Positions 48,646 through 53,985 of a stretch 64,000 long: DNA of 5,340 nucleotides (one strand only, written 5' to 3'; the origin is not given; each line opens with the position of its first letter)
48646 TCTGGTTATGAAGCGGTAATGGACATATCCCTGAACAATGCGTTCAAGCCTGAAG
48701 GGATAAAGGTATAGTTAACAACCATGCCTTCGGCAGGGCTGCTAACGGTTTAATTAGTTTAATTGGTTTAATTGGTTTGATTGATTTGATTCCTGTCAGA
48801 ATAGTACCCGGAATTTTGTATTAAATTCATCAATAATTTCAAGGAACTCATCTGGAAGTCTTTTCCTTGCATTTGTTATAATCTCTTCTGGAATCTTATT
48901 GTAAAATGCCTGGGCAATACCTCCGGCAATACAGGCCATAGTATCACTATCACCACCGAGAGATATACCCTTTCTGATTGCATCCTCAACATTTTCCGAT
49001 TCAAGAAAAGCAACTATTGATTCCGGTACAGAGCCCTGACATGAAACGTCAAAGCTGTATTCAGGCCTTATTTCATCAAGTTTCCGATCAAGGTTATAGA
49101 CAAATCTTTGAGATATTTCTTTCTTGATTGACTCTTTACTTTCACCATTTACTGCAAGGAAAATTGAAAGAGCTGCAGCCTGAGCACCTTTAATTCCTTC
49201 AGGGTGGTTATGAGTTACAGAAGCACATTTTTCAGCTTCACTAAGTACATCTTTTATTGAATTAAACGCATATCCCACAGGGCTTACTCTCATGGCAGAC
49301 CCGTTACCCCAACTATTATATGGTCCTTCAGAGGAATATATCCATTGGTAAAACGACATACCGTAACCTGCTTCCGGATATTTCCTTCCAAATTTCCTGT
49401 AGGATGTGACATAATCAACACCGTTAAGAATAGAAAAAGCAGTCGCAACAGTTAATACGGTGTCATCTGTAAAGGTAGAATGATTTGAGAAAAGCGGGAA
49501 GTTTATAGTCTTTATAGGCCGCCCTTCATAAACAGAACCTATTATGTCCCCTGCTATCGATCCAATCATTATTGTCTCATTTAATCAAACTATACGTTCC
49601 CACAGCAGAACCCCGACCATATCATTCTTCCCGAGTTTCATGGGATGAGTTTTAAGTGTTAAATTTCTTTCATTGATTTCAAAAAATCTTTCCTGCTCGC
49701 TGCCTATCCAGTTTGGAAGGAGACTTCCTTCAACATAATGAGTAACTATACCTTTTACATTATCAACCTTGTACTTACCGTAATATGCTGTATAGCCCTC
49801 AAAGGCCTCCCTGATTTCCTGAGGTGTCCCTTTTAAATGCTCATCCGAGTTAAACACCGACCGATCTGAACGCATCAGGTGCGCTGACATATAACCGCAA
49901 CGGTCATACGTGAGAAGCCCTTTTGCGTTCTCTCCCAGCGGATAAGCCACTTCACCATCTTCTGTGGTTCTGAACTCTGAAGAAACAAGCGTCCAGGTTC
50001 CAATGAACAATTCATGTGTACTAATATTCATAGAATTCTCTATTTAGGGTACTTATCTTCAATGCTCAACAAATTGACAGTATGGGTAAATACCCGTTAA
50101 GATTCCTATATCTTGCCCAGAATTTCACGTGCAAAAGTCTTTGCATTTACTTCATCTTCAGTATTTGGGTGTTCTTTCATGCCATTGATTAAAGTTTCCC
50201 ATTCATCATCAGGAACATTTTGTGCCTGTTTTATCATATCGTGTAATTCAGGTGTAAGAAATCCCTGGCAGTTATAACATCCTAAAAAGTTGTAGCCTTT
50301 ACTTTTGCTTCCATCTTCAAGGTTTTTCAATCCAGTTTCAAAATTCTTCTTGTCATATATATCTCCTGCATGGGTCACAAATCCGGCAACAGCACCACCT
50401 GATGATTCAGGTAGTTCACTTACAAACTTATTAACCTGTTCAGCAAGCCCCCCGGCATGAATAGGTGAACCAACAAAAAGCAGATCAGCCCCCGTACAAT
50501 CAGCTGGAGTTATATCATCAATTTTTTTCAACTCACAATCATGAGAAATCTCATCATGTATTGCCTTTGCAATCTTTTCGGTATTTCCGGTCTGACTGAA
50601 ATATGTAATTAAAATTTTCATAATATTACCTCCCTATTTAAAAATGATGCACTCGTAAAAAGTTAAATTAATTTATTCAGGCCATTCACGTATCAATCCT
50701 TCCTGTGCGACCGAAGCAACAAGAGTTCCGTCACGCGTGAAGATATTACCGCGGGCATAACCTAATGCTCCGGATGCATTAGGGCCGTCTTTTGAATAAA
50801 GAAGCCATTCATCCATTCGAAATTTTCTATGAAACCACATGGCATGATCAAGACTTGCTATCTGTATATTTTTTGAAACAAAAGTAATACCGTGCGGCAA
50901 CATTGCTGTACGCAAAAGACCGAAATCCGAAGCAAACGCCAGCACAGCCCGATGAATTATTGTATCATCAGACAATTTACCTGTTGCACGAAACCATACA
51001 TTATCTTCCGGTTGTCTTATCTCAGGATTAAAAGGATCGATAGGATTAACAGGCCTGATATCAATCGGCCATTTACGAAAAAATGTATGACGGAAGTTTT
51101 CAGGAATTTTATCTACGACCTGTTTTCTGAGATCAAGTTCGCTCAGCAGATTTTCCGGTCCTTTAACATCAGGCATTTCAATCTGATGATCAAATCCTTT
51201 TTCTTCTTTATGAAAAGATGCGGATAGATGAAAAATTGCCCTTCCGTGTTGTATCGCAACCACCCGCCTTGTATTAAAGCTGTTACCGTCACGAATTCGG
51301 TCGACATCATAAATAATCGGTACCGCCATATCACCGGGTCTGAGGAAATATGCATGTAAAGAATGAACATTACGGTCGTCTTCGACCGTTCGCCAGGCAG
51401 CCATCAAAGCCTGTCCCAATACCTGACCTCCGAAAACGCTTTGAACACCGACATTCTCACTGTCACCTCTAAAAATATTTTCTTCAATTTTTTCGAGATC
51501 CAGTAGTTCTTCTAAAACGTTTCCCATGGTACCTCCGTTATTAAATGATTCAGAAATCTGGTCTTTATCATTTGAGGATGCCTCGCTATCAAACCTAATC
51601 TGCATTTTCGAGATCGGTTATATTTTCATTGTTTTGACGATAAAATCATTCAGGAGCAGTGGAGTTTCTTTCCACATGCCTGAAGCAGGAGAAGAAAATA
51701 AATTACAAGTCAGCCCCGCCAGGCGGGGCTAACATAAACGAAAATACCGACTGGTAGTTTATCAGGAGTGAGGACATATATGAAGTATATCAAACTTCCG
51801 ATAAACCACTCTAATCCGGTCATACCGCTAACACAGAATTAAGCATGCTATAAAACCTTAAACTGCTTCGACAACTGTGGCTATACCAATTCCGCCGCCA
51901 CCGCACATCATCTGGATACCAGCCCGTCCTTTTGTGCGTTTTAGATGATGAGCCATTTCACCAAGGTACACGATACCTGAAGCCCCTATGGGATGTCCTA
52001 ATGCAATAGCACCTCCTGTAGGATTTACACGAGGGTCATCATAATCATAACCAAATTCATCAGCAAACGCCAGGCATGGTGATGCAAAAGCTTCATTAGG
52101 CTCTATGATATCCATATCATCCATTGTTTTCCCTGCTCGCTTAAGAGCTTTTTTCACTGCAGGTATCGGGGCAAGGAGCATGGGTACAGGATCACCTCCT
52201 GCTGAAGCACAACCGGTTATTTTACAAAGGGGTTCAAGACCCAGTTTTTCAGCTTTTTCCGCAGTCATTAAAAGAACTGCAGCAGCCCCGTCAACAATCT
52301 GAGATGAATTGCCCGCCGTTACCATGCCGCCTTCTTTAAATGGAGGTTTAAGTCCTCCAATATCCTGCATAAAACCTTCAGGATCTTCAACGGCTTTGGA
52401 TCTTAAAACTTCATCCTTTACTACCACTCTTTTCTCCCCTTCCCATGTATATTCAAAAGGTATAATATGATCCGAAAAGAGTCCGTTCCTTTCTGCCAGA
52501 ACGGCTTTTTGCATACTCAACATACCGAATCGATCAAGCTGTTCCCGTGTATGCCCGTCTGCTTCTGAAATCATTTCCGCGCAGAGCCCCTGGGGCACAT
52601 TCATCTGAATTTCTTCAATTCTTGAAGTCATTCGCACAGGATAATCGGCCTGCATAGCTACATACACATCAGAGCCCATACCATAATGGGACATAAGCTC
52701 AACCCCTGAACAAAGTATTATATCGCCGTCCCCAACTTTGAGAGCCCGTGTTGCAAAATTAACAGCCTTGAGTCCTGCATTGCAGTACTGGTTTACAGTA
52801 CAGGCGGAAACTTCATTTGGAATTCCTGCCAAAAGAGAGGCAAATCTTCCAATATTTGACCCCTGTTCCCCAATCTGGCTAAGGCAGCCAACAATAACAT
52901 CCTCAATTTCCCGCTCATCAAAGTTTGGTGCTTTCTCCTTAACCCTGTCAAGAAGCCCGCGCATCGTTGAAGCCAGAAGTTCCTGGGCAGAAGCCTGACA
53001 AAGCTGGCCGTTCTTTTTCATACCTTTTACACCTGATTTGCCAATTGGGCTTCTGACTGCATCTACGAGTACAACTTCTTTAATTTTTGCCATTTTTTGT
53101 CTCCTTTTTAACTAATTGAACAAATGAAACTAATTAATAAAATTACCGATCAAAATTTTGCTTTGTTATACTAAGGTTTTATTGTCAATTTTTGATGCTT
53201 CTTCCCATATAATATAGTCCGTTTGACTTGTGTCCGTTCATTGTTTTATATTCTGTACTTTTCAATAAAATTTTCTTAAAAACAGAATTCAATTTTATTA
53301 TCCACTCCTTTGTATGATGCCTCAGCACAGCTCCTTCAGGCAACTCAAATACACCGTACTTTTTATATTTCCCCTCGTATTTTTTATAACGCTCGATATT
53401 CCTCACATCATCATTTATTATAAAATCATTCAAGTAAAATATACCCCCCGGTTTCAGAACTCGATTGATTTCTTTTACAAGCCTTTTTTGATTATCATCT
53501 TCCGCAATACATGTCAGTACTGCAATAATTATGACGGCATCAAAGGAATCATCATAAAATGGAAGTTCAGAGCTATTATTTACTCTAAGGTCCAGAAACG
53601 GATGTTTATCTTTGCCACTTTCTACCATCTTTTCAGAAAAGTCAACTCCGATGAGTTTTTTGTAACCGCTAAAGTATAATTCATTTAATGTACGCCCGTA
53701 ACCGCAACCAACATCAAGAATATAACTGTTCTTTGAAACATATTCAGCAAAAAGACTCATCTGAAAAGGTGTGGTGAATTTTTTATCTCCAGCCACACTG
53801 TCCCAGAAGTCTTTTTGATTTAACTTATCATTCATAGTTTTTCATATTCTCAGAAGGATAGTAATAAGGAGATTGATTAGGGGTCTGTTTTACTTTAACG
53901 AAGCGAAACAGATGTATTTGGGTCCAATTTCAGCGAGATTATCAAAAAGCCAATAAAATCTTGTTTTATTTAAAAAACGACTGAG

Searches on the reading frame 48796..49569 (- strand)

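Call 7: search_protein_families(library=pfam, proteins=[window:48796-49569:-], max_evalue=0.00001)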
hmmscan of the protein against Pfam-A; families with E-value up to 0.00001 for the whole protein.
window:48796-49569:- (257 aa): 1 family
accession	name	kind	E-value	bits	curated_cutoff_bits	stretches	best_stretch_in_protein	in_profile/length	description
PF03747.19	ADP_ribosyl_GH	-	4.4e-34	118.9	26.2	1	1-228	3-286/287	ADP-ribosylglycohydrolase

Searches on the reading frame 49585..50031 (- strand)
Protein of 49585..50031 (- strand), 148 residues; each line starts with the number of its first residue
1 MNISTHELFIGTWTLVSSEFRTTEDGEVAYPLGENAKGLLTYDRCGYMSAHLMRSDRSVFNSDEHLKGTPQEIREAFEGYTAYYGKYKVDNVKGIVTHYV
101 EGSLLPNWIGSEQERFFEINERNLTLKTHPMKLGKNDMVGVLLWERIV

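Call 3: search_protein_families(library=pfam, proteins=[window:49585-50031:-], max_evalue=0.001)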
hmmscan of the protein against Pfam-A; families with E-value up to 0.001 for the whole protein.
window:49585-50031:- (148 aa): 1 family
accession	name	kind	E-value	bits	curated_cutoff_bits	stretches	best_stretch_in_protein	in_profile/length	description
PF13924.12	Lipocalin_5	-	4.1e-38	130.9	25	1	10-147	1-142/142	Lipocalin-like domain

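Call 4: search_protein_families(library=ncbifam, proteins=[window:49585-50031:-], max_evalue=0.001)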
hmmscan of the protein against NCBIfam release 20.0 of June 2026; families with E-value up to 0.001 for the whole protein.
window:49585-50031:- (148 aa): 0 families

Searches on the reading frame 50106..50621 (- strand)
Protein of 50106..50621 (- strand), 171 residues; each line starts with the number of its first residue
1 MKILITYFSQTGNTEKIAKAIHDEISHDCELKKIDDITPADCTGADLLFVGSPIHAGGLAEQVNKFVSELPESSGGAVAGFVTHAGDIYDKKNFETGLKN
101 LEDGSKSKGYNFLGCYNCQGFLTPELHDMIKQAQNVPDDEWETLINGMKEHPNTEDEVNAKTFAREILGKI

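Call 3: search_protein_families(library=pfam, proteins=[window:50106-50621:-], max_evalue=0.001)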
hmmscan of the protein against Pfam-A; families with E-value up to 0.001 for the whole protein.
window:50106-50621:- (171 aa): 3 families
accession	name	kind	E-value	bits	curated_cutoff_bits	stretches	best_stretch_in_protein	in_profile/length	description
PF12641.12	Flavodoxin_3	-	9.6e-17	61.7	27.5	1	4-164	1-159/160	Flavodoxin domain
PF12724.12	Flavodoxin_5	-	1.3e-11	45.4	27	1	4-72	1-72/145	Flavodoxin domain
PF00258.30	Flavodoxin_1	-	4.4e-08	33.8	25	1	5-74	1-76/143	Flavodoxin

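Call 4: search_protein_families(library=ncbifam, proteins=[window:50106-50621:-], max_evalue=0.001)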
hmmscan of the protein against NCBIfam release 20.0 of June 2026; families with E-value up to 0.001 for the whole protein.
window:50106-50621:- (171 aa): 17 families
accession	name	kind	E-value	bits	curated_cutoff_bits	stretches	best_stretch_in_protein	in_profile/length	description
NF045594.1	flavodox_BilS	equivalog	1.7e-12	47.6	155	1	4-162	2-158/160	flavodoxin family protein BilS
TIGR01753.1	flav_short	equivalog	1.3e-11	45.2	123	1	3-71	1-74/140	flavodoxin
TIGR01752.1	flav_long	equivalog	3.7e-10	39.6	146.75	1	2-121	1-123/167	flavodoxin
NF038196.1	ferrodoxin_EFR1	subfamily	7.2e-10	39.3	75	1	5-93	1-89/242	EFR1 family ferrodoxin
NF006736.0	PRK09267.1-2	equivalog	1.4e-09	37.9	202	1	1-121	2-122/161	flavodoxin FldA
NF006739.0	PRK09267.1-5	subfamily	2.9e-09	36.9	175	1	2-121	3-125/168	flavodoxin FldA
NF006738.0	PRK09267.1-4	equivalog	1.9e-07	30.8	172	1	1-116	1-123/171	flavodoxin FldA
NF008316.0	PRK11104.1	equivalog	8e-07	29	142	1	1-69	1-72/177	menaquinone-dependent protoporphyrinogen IX dehydrogenase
NF005216.0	PRK06703.1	subfamily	1.1e-06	28.8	127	1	1-74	2-79/151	flavodoxin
NF004049.0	PRK05568.1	equivalog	3.5e-06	27.4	206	1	2-67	3-73/142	flavodoxin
NF005501.0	PRK07116.1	subfamily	1.1e-05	25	198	1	1-28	4-31/161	flavodoxin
NF006737.0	PRK09267.1-3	equivalog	1.7e-05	24.5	238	1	3-124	4-128/174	flavodoxin FldA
NF006747.0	PRK09271.1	equivalog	2.8e-05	23.9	104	1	1-74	1-82/160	flavodoxin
NF004050.0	PRK05569.1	subfamily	3.9e-05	24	136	1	2-62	3-66/141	flavodoxin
TIGR01754.1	flav_RNR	hypoth_equivalog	0.00022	21.1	163.8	1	1-73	1-80/140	putative ribonucleotide reductase-associated flavodoxin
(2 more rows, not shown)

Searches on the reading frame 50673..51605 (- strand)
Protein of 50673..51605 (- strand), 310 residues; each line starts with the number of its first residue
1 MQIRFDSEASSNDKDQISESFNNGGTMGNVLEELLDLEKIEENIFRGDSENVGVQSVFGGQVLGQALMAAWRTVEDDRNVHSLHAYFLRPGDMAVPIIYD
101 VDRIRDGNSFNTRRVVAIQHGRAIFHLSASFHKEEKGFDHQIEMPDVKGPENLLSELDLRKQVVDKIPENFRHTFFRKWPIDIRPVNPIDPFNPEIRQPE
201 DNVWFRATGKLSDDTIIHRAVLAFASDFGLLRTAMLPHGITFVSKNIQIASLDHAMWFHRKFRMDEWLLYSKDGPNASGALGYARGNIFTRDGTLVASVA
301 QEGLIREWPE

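Call 3: search_protein_families(library=pfam, proteins=[window:50673-51605:-], max_evalue=0.001)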
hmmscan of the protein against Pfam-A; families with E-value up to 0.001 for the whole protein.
window:50673-51605:- (310 aa): 3 families
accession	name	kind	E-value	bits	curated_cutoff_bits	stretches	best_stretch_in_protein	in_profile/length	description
PF02551.21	Acyl_CoA_thio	-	2.6e-44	150.7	21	2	172-304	3-132/132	Acyl-CoA thioesterase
PF20789.3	4HBT_3C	-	1.5e-21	77.5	24.1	1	175-305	18-140/140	Acyl-CoA thioesterase C-terminal domain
PF13622.12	4HBT_3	-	1e-19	71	24.3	1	53-132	9-83/83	Acyl-CoA thioesterase N-terminal domain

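Call 4: search_protein_families(library=ncbifam, proteins=[window:50673-51605:-], max_evalue=0.001)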
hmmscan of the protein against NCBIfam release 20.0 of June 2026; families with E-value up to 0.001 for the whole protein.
window:50673-51605:- (310 aa): 2 families
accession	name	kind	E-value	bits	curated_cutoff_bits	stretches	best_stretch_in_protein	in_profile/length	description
NF007817.0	PRK10526.1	equivalog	3.6e-112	374.4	481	1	31-307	8-284/286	acyl-CoA thioesterase II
TIGR00189.1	tesB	equivalog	1.1e-92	310.5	292.85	1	35-306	1-282/282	acyl-CoA thioesterase II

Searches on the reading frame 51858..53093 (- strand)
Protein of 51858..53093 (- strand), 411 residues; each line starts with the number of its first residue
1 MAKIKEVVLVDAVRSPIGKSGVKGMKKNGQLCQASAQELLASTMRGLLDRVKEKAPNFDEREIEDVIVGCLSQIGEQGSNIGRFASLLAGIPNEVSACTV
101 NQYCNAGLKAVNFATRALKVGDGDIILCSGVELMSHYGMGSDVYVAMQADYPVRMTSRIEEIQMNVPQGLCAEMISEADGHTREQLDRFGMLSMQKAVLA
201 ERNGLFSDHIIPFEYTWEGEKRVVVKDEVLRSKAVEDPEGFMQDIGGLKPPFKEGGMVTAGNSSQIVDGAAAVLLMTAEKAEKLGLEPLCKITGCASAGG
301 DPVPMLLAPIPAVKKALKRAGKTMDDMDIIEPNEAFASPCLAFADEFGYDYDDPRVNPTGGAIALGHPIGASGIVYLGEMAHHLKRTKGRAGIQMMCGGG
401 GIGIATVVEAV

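Call 3: search_protein_families(library=pfam, proteins=[window:51858-53093:-], max_evalue=0.001)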
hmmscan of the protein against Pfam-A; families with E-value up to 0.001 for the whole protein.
window:51858-53093:- (411 aa): 3 families
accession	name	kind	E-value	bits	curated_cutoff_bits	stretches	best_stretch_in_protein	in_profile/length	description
PF00108.29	Thiolase_N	-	1.3e-53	182.5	26.4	1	7-278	1-259/260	Thiolase, N-terminal domain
PF02803.24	Thiolase_C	-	2.2e-36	124.7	27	1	287-409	2-122/123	Thiolase, C-terminal domain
PF22691.2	Thiolase_C_1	-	0.00082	19.6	28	0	356-391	83-117/144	Thiolase C-terminal domain-like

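Call 4: search_protein_families(library=ncbifam, proteins=[window:51858-53093:-], max_evalue=0.001)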
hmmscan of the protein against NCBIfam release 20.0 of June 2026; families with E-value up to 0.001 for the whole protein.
window:51858-53093:- (411 aa): 45 families (the best 25 are shown)
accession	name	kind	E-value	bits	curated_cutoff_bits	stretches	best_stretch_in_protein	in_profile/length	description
TIGR01930.1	AcCoA-C-Actrans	subfamily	2e-104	349.6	240.55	1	10-409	2-385/385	acetyl-CoA C-acyltransferase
NF006510.0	PRK08947.1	equivalog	3.1e-94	316.1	519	1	5-410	2-386/387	acetyl-CoA C-acyltransferase FadA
NF006553.0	PRK09052.1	equivalog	1.3e-89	301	567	1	3-411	4-399/399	acetyl-CoA C-acyltransferase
NF006090.0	PRK08242.1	equivalog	2.2e-88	297.1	514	1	6-411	3-402/402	acetyl-CoA C-acetyltransferase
NF005865.0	PRK07801.1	equivalog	4e-87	292.9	591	1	5-410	2-381/382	acetyl-CoA C-acetyltransferase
NF006551.0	PRK09050.1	subfamily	4.4e-87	292.7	605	1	5-411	2-401/401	3-oxoadipyl-CoA thiolase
TIGR02430.1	pcaF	equivalog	2.2e-86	290.4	597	1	5-411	1-400/400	3-oxoadipyl-CoA thiolase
TIGR02445.1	fadA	equivalog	4.1e-86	289.3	591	1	6-410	1-384/385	acetyl-CoA C-acyltransferase FadA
NF005077.0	PRK06504.1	subfamily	9.9e-86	288.3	590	1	23-410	13-389/390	acetyl-CoA C-acetyltransferase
NF005033.0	PRK06445.1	equivalog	3.7e-83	279.9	511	1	4-410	2-394/395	acetyl-CoA C-acetyltransferase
NF006552.0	PRK09051.1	subfamily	1.1e-81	275.1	565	1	5-410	4-394/395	beta-ketothiolase BktB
NF005889.0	PRK07850.1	equivalog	3.4e-81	273.3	515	1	6-410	3-386/387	steroid 3-ketoacyl-CoA thiolase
NF005805.0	PRK07661.1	equivalog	1.6e-79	267.6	633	1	5-410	2-390/391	acetyl-CoA C-acetyltransferase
NF005890.0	PRK07851.1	equivalog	5e-79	266.2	580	2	166-410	171-404/406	acetyl-CoA C-acetyltransferase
NF004853.0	PRK06205.1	subfamily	1.1e-78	265.1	551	1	5-411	2-403/404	acetyl-CoA C-acetyltransferase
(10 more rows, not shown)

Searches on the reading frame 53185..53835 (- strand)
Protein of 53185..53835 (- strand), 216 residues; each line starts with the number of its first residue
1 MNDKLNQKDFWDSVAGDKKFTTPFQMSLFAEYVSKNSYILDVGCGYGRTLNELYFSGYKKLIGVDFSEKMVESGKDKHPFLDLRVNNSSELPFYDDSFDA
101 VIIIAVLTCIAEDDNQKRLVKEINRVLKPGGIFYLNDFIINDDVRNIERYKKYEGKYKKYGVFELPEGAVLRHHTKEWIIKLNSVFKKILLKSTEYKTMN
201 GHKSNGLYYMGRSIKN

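Call 3: search_protein_families(library=pfam, proteins=[window:53185-53835:-], max_evalue=0.001)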
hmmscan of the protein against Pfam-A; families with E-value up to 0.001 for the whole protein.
window:53185-53835:- (216 aa): 9 families
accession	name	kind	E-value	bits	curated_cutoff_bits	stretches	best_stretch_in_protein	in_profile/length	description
PF08241.18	Methyltransf_11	-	1.7e-22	80.3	21.2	1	40-135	1-95/95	Methyltransferase domain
PF13649.12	Methyltransf_25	-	1.2e-20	74.4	27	1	39-131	1-97/97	Methyltransferase domain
PF13847.12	Methyltransf_31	-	4.3e-16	59.3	27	1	35-144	3-118/145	Methyltransferase domain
PF08242.18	Methyltransf_12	-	1.4e-14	55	30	1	40-133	1-98/98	Methyltransferase domain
PF13489.12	Methyltransf_23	-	4e-12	46.6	27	1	31-151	18-130/164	Methyltransferase domain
PF01209.24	Ubie_methyltran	-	3.9e-11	43.2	20.1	1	34-138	46-154/233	ubiE/COQ5 methyltransferase family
PF02353.26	CMAS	-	1.2e-05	25.2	27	1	35-163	62-190/273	Mycolic acid cyclopropane synthetase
PF05148.21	Methyltransf_8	-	4e-05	24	27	1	36-137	73-158/219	Hypothetical methyltransferase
PF03291.22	mRNA_G-N7_MeTrfase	-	8.8e-05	22.2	26.6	1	19-90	39-116/315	mRNA (guanine-N(7))-methyltransferase domain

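Call 4: search_protein_families(library=ncbifam, proteins=[window:53185-53835:-], max_evalue=0.001)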
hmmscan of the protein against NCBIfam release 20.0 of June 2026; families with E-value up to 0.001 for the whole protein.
window:53185-53835:- (216 aa): 35 families (the best 25 are shown)
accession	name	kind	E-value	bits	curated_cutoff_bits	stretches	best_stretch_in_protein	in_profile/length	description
NF045667.1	MTase_DVU1556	equivalog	4.5e-21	75.3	155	1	34-144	21-128/213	DVU_1556 family methyltransferase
NF040539.1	AST_met_ArsM_2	exception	2e-17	63.9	240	1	16-146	35-174/262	putative arsinothricin biosynthesis methyltransferase ArsM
TIGR01934.1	MenG_MenH_UbiE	subfamily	2.9e-15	56.2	158.35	1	33-143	37-149/223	ubiquinone/menaquinone biosynthesis methyltransferase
NF001241.0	PRK00216.1-2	equivalog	2.2e-13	50.4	327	1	36-142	52-154/231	demethylmenaquinone methyltransferase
NF041536.1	ArsM_DUF2284_UU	exception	6.5e-13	47.8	575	1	33-145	74-190/459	arsenite methyltransferase/DUF2284 domain selenoprotein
NF001244.0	PRK00216.1-5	equivalog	2.6e-12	46.5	216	1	34-143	47-161/236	bifunctional demethylmenaquinone methyltransferase/2-methoxy-6-polyprenyl-1,4-benzoquinol methylase UbiE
NF041537.1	ArsM_AhpD_UU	exception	3.9e-12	45.6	510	1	33-144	74-189/345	arsenite methyltransferase/AhpD domain selenoprotein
NF047649.1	MTase_UXPK_star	exception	5.5e-12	45.3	460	1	37-157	79-202/283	methyltransferase/UXPK-star double selenoprotein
NF045825.1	FAmtase_mtf2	equivalog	1.7e-11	43.8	400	1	38-148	61-171/248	fatty-acid O-methyltransferase Mtf2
NF045823.1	PthPhpthDimycoMt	equivalog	3.3e-11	42.9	300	1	39-148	70-179/256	phthiotriol/phenolphthiotriol dimycocerosates methyltransferase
NF001243.0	PRK00216.1-4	equivalog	4.9e-11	42.4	235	1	32-133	44-149/237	demethylmenaquinone methyltransferase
NF043040.1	corrin_prot_MT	hypoth_equivalog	5.9e-11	42.2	180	1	27-140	33-152/216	corrinoid protein-associated methyltransferase CpaM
NF045882.1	PLipidMtase_Leg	equivalog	1e-10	41.8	390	1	26-144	33-153/207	phospholipid N-methyltransferase PmtA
TIGR02072.1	BioC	equivalog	1.3e-09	38.3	184.95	1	34-139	33-136/244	malonyl-ACP O-methyltransferase BioC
TIGR02752.1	MenG_heptapren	equivalog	1.6e-09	37.7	419.85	1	32-133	42-147/231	demethylmenaquinone methyltransferase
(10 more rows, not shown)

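Call 84: find_related_loci(query=window:53185-53835:-, collection=metagenome_contigs, flank=10000)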
Query window:53185-53835:- (216 aa) in metagenome_contigs; peptide patterns used: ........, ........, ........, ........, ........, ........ (x = any residue, [..] = any of these).
168 stretches matched a pattern; 43 encode a relative of the query (tblastn E <= 1e-3); 43 distinct loci.
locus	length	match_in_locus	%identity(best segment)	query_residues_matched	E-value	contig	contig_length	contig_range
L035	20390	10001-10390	41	4-131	1e-20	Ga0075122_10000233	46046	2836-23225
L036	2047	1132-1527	41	2-131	4e-19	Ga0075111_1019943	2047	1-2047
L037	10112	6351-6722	33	5-131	3e-16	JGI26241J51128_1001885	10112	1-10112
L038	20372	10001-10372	33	5-131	3e-16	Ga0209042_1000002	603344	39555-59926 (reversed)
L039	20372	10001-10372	33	5-131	3e-16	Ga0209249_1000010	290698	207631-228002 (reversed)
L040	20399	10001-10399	28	33-171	9e-15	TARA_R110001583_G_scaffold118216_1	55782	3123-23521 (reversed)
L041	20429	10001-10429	34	1-139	3e-13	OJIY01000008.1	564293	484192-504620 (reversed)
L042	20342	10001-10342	37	9-131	3e-13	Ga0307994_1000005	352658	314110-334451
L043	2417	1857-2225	33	11-131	4e-13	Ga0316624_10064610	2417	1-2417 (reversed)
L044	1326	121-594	32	1-149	2e-12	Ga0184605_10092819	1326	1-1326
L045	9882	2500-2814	36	29-135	5e-12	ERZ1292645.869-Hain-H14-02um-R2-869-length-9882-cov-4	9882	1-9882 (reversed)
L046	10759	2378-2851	31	1-149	1e-11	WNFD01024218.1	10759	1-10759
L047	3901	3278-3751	31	1-149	2e-11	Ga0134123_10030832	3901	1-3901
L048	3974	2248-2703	28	4-146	3e-11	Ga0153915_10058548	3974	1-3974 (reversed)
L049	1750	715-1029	34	29-135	5e-11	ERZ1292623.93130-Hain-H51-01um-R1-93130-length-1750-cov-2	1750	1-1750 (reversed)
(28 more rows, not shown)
